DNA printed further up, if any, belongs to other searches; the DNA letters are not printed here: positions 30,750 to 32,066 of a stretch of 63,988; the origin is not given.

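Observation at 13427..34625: Composite TPP-enzyme-rich catabolic island with no matching textbook pathway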

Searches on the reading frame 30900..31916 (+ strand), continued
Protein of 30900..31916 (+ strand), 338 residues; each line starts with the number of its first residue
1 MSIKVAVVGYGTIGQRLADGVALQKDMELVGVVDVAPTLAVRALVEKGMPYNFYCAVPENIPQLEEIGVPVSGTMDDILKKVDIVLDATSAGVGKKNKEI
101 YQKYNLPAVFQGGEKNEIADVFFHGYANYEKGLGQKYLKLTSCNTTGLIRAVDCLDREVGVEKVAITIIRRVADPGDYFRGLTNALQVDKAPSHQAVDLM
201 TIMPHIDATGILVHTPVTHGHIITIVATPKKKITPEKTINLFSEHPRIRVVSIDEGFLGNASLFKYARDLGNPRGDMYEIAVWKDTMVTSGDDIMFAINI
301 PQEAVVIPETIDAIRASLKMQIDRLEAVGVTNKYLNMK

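Call 33: search_protein_families(library=ncbifam, proteins=[L068:3943-5040:+, L090:3945-5063:+, L090:9180-9851:+, L090:5117-6145:+, L092:2871-4211:+, L092:4936-5796:+, L089:12816-15227:+, L009:5191-6711:+, L081:14194-15255:+], max_evalue=1e-20)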
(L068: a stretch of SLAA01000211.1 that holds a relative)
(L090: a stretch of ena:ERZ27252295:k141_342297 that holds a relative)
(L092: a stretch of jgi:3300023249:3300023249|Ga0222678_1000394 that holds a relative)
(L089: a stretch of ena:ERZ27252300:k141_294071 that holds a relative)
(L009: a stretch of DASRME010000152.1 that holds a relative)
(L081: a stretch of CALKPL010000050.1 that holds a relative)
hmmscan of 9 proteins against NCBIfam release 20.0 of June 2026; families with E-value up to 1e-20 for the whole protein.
L068:3943-5040:+ (365 aa): 16 families
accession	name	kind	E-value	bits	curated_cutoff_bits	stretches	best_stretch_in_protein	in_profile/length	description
TIGR02089.1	TTC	equivalog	5.3e-145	482.8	470.4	1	1-364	1-352/352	tartrate dehydrogenase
NF006048.0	PRK08194.1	equivalog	2.4e-139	464.3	501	1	1-364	1-349/352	tartrate dehydrogenase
NF002898.0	PRK03437.1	equivalog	6.1e-115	384.2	393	1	2-364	3-345/347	3-isopropylmalate dehydrogenase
NF040626.1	AksF2_Meth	equivalog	3.1e-80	269.9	540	1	4-362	2-328/333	homoisocitrate dehydrogenase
TIGR02088.1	LEU3_arch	subfamily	3.6e-78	263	409.8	1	6-359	1-322/324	isopropylmalate/isohomocitrate dehydrogenases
NF040619.1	AksF_Meth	equivalog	4e-69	233.3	500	1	5-358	3-341/343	homoisocitrate dehydrogenase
TIGR00169.1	leuB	equivalog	4.4e-69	233.1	353.2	1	6-355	2-340/349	3-isopropylmalate dehydrogenase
NF006529.0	PRK08997.1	equivalog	6.2e-69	232.5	510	1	1-363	1-334/335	isocitrate dehydrogenase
NF006673.0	PRK09222.1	equivalog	1.6e-56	192.3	509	1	3-337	4-310/482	NADP-dependent isocitrate dehydrogenase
TIGR00175.1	mito_nad_idh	equivalog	8e-56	189.6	432.4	1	3-363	3-333/334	isocitrate dehydrogenase (NAD(+))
NF040855.1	iso_homocit_dh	equivalog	4.3e-47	161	680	1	4-362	2-317/345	isocitrate--homoisocitrate dehydrogenase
TIGR02924.1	ICDH_alpha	equivalog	1.9e-46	159.1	561.35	1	6-336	3-305/473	isocitrate dehydrogenase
TIGR00183.1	prok_nadp_idh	equivalog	9.6e-35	120.2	567.3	1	231-338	282-386/417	isocitrate dehydrogenase (NADP(+))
NF005036.0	PRK06451.1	equivalog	2.3e-31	109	484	1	6-339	26-380/412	NADP-dependent isocitrate dehydrogenase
NF005425.0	PRK07006.1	equivalog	4.8e-31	107.9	490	0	231-339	282-387/416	NADP-dependent isocitrate dehydrogenase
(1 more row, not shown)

L090:3945-5063:+ (372 aa): 17 families
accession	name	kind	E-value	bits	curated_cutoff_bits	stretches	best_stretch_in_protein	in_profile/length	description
NF003808.0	PRK05396.1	equivalog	1.1e-78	264.5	380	1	29-370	1-338/341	L-threonine 3-dehydrogenase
TIGR00692.1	tdh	equivalog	3.1e-76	256.6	458.35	1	36-371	5-339/340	L-threonine 3-dehydrogenase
NF041097.1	keto_inos_dh_IolM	equivalog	1.9e-64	217.8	450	1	41-370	39-387/389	scyllo-inosose 3-dehydrogenase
NF007489.0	PRK10083.1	equivalog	4.1e-48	164.1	376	1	42-370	12-335/339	Zn-dependent oxidoreductase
NF010344.0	PRK13771.1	subfamily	1.5e-47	162.2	349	1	30-370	2-331/334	putative alcohol dehydrogenase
NF041172.1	AcrlCoa_red_Thmprot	equivalog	1.6e-44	152.2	500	1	30-370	2-332/334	acryloyl-CoA reductase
NF007642.0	PRK10309.1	equivalog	4.7e-43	147.7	550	1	30-370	2-344/347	galactitol-1-phosphate 5-dehydrogenase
NF006940.0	PRK09422.1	equivalog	6.9e-39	133.7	344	1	30-362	2-324/338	alcohol dehydrogenase AdhP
NF007375.0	PRK09880.1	equivalog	9.3e-38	129.8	469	1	53-369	26-340/344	L-idonate 5-dehydrogenase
TIGR03989.1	Rxyl_3153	subfamily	6.5e-35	121.1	440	0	37-135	9-107/370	NDMA-dependent alcohol dehydrogenase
TIGR03201.1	dearomat_had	equivalog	2.3e-32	112.5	338.65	1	51-372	20-349/349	6-hydroxycyclohex-1-ene-1-carbonyl-CoA dehydrogenase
TIGR03451.1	mycoS_dep_FDH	equivalog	5e-32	111.1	512.9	0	182-364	167-350/358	S-(hydroxymethyl)mycothiol dehydrogenase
TIGR02824.1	quinone_pig3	subfamily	6.2e-31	107.6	296.8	1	132-370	79-323/325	putative NAD(P)H quinone oxidoreductase, PIG3 family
TIGR03366.1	HpnZ_proposed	hypoth_equivalog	1.6e-30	106.4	328.1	1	53-295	4-254/315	putative phosphonate catabolism associated alcohol dehydrogenase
NF047908.1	AldhRedAhr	equivalog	3e-28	98.7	470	1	53-315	27-280/335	NADPH-dependent aldehyde reductase Ahr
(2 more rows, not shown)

L090:9180-9851:+ (223 aa): 0 families

L090:5117-6145:+ (342 aa): 2 families
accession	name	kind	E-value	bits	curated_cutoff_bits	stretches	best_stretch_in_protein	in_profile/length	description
TIGR03182.1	PDH_E1_alph_y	equivalog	1.2e-79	267.5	393.85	1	27-340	2-314/315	pyruvate dehydrogenase (acetyl-transferring) E1 component subunit alpha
TIGR03181.1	PDH_E1_alph_x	equivalog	1.4e-66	224.7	411.35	1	21-340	18-327/341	pyruvate dehydrogenase (acetyl-transferring) E1 component subunit alpha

L092:2871-4211:+ (446 aa): 68 families (the best 25 are shown)
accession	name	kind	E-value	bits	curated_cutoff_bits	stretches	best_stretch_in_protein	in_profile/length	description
NF005376.0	PRK06918.1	equivalog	4.9e-139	463.6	676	1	3-443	3-444/451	4-aminobutyrate--2-oxoglutarate transaminase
TIGR00700.1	GABAtrnsam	equivalog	4.1e-137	457.2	506.65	1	33-441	11-419/420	4-aminobutyrate--2-oxoglutarate transaminase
NF004714.0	PRK06058.1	subfamily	8.3e-137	456.5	639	1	6-442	12-446/447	4-aminobutyrate--2-oxoglutarate transaminase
NF004426.0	PRK05769.1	equivalog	1.3e-131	439.5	552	1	5-443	5-440/441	acetyl ornithine aminotransferase family protein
NF005993.0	PRK08117.1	subfamily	6.7e-128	427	574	1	30-444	17-431/433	aspartate aminotransferase family protein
NF006228.0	PRK08360.1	equivalog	1.5e-126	422.6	608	1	25-444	11-428/443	aspartate aminotransferase family protein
NF005692.0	PRK07495.1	equivalog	7.7e-122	407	724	1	39-445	24-424/425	4-aminobutyrate--2-oxoglutarate transaminase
NF005985.0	PRK08088.1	equivalog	3e-116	388.6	713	1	25-443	12-424/426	4-aminobutyrate--2-oxoglutarate transaminase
NF049976.1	AmadipTransam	equivalog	7.1e-113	377.6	650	1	29-443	6-415/416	2-aminoadipate transaminase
NF005272.0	PRK06777.1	equivalog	7.6e-112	374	725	1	38-441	23-420/421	4-aminobutyrate--2-oxoglutarate transaminase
NF045634.1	LeuMetRace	equivalog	1.2e-109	366.9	800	1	26-444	12-428/432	leucine/methionine racemase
NF006368.0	PRK08593.1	equivalog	2.4e-109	365.9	570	1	18-444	8-433/448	aspartate aminotransferase family protein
NF007308.0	PRK09792.1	equivalog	9.8e-104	347.5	747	1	36-441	21-420/421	4-aminobutyrate transaminase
NF004171.0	PRK05639.1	equivalog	2.4e-93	313.5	639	1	4-442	2-443/457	alanine/serine racemase family protein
TIGR00707.1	argD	subfamily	2.2e-84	283.5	410.05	1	33-440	5-380/381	acetylornithine/succinylornithine family transaminase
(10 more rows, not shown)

L092:4936-5796:+ (286 aa): 8 families
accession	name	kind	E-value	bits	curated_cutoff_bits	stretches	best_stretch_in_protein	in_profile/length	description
NF005373.0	PRK06915.1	equivalog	1.8e-104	350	428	1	1-285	135-421/422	peptidase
NF005306.0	PRK06837.1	subfamily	9.3e-67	225.7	376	1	1-285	139-425/427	ArgE/DapE family deacylase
TIGR01910.1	DapE-ArgE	subfamily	6.8e-65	219.7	217.6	1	1-273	106-373/373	ArgE/DapE family deacylase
NF006370.0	PRK08596.1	equivalog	8.6e-40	136.6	412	1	1-285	123-423/425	acetylornithine deacetylase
NF006365.0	PRK08588.1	subfamily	1.5e-28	100.2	289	1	2-277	107-376/383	succinyl-diaminopimelate desuccinylase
TIGR01892.1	AcOrn-deacetyl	equivalog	1.8e-22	79.9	297.7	1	11-276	107-363/365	acetylornithine deacetylase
NF005710.0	PRK07522.1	subfamily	1.5e-21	77.1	412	1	1-276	110-383/391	acetylornithine deacetylase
NF003474.0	PRK05111.1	equivalog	2.3e-21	76.2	460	1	13-282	122-381/383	acetylornithine deacetylase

L089:12816-15227:+ (803 aa): 9 families
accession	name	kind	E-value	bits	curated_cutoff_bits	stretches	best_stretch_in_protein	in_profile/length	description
NF043068.1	glycl_HYPD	equivalog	1.2e-131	440.3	1100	1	27-802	16-783/784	trans-4-hydroxy-L-proline dehydratase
TIGR01774.1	PFL2-3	subfamily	1.5e-131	440.2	678.2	1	28-803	19-786/786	formate C-acetyltransferase/glycerol dehydratase family glycyl radical enzyme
NF048011.1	SfplDhtHpsGDes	equivalog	7.4e-129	431.4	1000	1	28-802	39-820/821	(2S)-3-sulfopropanediol dehydratase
TIGR04394.1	choline_CutC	equivalog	1.4e-113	381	1050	1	28-800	18-785/789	choline trimethylamine-lyase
NF048009.1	SfplDhtHpfGKleb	equivalog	2e-105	353.7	1000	1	26-800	39-821/824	(2S)-3-sulfopropanediol dehydratase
NF033718.1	indole_decarb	equivalog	1.1e-102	344.8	1100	2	105-605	156-646/868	indoleacetate decarboxylase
NF007437.0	PRK09983.1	equivalog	8.2e-97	325.1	1109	1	25-803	15-765/765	formate C-acetyltransferase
NF033715.1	glycyl_HPDL_Lrg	equivalog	3.8e-81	273.2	1150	2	162-601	230-677/901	4-hydroxyphenylacetate decarboxylase large subunit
TIGR01255.1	pyr_form_ly_1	equivalog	1.3e-26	93.3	994.2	1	614-802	547-742/744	formate C-acetyltransferase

L009:5191-6711:+ (506 aa): 12 families
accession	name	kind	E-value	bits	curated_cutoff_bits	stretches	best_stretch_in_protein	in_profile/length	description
TIGR01312.1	XylB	equivalog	6e-93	312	380.25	1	8-494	1-480/481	xylulokinase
TIGR02628.1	fuculo_kin_coli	equivalog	9.6e-66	222.6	470.9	1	8-465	4-454/465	L-fuculokinase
TIGR01311.1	glycerol_kin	equivalog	7e-58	196.1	590.35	1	7-492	3-488/496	glycerol kinase GlpK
NF008187.0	PRK10939.1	equivalog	7.1e-58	196.5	528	1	4-500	3-506/521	autoinducer-2 kinase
TIGR01314.1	gntK_FGGY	equivalog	2.6e-56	191.2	648.55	1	7-477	2-473/505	gluconokinase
NF000756.0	PRK00047.1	subfamily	4.3e-56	190.2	498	1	5-481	5-479/502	glycerol kinase GlpK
NF011601.0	PRK15027.1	equivalog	6.3e-46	156.8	912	1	8-469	3-452/484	xylulokinase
TIGR01315.1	5C_CHO_kinase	subfamily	4.2e-35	121.5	408.7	1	7-249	2-263/541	FGGY family pentulose kinase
NF003154.0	PRK04123.1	equivalog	4e-32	111.7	428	1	5-498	4-538/554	ribulokinase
TIGR02627.1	rhamnulo_kin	equivalog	3e-28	98.6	527.95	1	10-265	3-255/454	rhamnulokinase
NF007925.0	PRK10640.1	equivalog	8.5e-25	87.1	639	1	8-269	7-265/489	rhamnulokinase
TIGR01234.1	L-ribulokinase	equivalog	1.6e-23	83.3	583.25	1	53-494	61-527/536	ribulokinase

L081:14194-15255:+ (353 aa): 18 families
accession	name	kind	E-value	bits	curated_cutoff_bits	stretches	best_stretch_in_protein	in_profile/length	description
TIGR00692.1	tdh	equivalog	5.9e-73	245.8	458.35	1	18-347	11-338/340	L-threonine 3-dehydrogenase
NF003808.0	PRK05396.1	equivalog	1.2e-70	238.1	380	1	5-346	1-337/341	L-threonine 3-dehydrogenase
NF041097.1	keto_inos_dh_IolM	equivalog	6.3e-62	209.4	450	1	18-345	40-385/389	scyllo-inosose 3-dehydrogenase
NF007489.0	PRK10083.1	equivalog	2.2e-38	132.1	376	1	18-340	12-326/339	Zn-dependent oxidoreductase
NF010344.0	PRK13771.1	subfamily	2.1e-37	128.9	349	1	18-341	13-324/334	putative alcohol dehydrogenase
NF007642.0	PRK10309.1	equivalog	3.7e-37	128.3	550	1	16-340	10-336/347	galactitol-1-phosphate 5-dehydrogenase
NF006940.0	PRK09422.1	equivalog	3.2e-35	121.7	344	1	19-276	13-265/338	alcohol dehydrogenase AdhP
TIGR03989.1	Rxyl_3153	subfamily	3.2e-33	115.5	440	0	19-110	15-105/370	NDMA-dependent alcohol dehydrogenase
NF007375.0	PRK09880.1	equivalog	5.8e-32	110.8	469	1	31-274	27-269/344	L-idonate 5-dehydrogenase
NF041172.1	AcrlCoa_red_Thmprot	equivalog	4.4e-31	108.1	500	1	18-341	13-325/334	acryloyl-CoA reductase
TIGR02822.1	adh_fam_2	subfamily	4.5e-30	104.8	283.5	1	17-341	14-321/329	zinc-binding alcohol dehydrogenase family protein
TIGR03201.1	dearomat_had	equivalog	4.4e-28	98.4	338.65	1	22-340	15-339/349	6-hydroxycyclohex-1-ene-1-carbonyl-CoA dehydrogenase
TIGR03366.1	HpnZ_proposed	hypoth_equivalog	4.6e-27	95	328.1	1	33-271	7-253/315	putative phosphonate catabolism associated alcohol dehydrogenase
TIGR03451.1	mycoS_dep_FDH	equivalog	1.1e-26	93.6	512.9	0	18-113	14-107/358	S-(hydroxymethyl)mycothiol dehydrogenase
NF047908.1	AldhRedAhr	equivalog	1.6e-26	93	470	1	19-294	17-282/335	NADPH-dependent aldehyde reductase Ahr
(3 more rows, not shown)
